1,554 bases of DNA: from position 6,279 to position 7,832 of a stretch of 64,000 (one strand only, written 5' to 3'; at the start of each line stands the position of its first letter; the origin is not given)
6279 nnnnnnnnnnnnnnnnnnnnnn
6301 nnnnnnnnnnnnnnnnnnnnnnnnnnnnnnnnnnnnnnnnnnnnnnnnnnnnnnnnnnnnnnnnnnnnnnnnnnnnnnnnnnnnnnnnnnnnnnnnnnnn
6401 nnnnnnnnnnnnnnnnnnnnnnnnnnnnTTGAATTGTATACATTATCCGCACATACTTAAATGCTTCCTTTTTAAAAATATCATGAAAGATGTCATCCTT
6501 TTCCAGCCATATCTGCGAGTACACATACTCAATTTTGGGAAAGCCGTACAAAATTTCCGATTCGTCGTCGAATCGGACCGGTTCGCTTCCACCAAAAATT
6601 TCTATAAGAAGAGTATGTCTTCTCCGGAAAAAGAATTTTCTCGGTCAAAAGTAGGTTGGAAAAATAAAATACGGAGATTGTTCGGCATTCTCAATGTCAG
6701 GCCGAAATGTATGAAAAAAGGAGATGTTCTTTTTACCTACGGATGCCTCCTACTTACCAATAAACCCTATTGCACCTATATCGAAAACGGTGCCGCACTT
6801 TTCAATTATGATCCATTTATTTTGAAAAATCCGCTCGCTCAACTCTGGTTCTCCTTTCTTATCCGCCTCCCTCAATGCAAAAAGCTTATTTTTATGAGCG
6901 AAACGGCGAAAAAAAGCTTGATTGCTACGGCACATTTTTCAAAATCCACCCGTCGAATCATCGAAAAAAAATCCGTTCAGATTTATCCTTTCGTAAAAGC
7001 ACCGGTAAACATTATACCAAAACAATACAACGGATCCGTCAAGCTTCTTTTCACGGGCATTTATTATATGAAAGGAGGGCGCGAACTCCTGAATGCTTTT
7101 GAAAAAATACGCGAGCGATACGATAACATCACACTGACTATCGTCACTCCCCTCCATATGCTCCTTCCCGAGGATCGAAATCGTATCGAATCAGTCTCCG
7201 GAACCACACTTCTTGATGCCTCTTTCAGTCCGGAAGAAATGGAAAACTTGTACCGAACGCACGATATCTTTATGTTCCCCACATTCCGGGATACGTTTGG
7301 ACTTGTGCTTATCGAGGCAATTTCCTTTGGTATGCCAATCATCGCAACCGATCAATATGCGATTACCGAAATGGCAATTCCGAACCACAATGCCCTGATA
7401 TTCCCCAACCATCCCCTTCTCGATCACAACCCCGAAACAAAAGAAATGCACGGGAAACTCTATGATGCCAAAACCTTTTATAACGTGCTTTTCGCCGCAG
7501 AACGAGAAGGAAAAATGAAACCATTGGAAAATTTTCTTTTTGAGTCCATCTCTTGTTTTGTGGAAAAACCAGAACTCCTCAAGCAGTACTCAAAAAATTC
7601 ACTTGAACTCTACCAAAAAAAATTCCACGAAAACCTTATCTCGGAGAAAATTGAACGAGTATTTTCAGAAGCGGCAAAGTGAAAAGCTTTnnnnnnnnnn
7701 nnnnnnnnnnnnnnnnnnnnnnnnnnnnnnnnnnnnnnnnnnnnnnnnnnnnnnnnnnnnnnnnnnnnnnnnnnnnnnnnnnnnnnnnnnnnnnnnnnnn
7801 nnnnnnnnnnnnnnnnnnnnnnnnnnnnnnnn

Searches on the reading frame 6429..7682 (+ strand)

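Call 5: search_protein_families(library=pfam, proteins=[window:6429-7682:+], max_evalue=0.01)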
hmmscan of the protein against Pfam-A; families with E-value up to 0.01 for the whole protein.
window:6429-7682:+ (417 aa): 3 families
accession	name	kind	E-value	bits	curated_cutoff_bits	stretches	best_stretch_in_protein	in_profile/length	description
PF13692.12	Glyco_trans_1_4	-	8.1e-16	59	27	1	205-327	3-126/142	Glycosyl transferases group 1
PF00534.26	Glycos_transf_1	-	2.3e-14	53.8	26.4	1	211-328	24-143/172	Glycosyl transferases group 1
PF20706.3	GT4-conflict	-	1.8e-07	30.9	26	1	180-309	172-313/385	Family 4 Glycosyltransferase in conflict systems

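Call 6: search_protein_families(library=ncbifam, proteins=[window:6429-7682:+], max_evalue=0.01)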
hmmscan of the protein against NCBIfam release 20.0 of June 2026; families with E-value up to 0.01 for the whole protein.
window:6429-7682:+ (417 aa): 20 families
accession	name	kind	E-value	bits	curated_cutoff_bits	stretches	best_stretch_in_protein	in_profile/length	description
TIGR04157.1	glyco_rSAM_CFB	subfamily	5.3e-10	38.8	400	1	207-324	231-347/406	TIGR04157 family glycosyltransferase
TIGR04047.1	MSMEG_0565_glyc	hypoth_equivalog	8.8e-10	38.2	259.85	1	202-328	193-327/373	MSMEG_0565 family glycosyltransferase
NF012028.0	PRK15484.1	subfamily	2.6e-07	30.1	618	1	206-319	196-319/380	lipopolysaccharide N-acetylglucosaminyltransferase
NF053787.1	GlcN_PG_synth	equivalog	4.7e-07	29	480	1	240-327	224-311/361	N-acetylglucosaminyl phosphatidylglycerol synthase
TIGR03999.1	thiol_BshA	equivalog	4e-06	26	273.7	1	269-321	264-316/375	N-acetyl-alpha-D-glucosaminyl L-malate synthase BshA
NF041876.1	EPS_EpsE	equivalog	6.5e-06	25.6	400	1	197-326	208-344/389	exopolysaccharide biosynthesis GT4 family glycosyltransferase EpsE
TIGR03449.1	mycothiol_MshA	equivalog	1.2e-05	24.4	462.5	1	265-308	291-334/406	D-inositol-3-phosphate glycosyltransferase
TIGR02472.1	sucr_P_syn_N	equivalog_domain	1.4e-05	24.1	576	1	265-325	324-388/439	sucrose-phosphate synthase, putative, glycosyltransferase domain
NF047684.1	TeichurnBiosyTuaC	equivalog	7.6e-05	21.8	550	1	215-326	232-338/391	teichuronic acid biosynthesis protein TuaC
TIGR02468.1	sucrsPsyn_pln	equivalog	0.0002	19.3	1143.95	1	276-325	570-619/1051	sucrose-phosphate synthase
NF047881.1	glyco_SdgB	exception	0.00029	19.7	800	0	354-406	434-488/496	serine-aspartate repeat adhesin O-glycosyltransferase SdgB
NF053513.1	Gtran_IagA_BgsA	equivalog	0.00039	19.5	460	1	267-308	225-266/333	LTA glycolipid anchor biosynthesis glycosyltransferase, IagA/BgsA family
NF038295.1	EPS_HpsP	equivalog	0.0004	19.5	550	1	268-314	278-324/388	hormogonium polysaccharide biosynthesis glycosyltransferase HpsP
TIGR02149.1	glgA_Coryne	subfamily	0.00043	19.5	302.4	1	261-412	267-387/391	glycogen synthase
NF047880.1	glyco_SdgA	exception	0.00077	18.1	800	0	269-324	381-437/488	serine-aspartate repeat adhesin O-glycosyltransferase SdgA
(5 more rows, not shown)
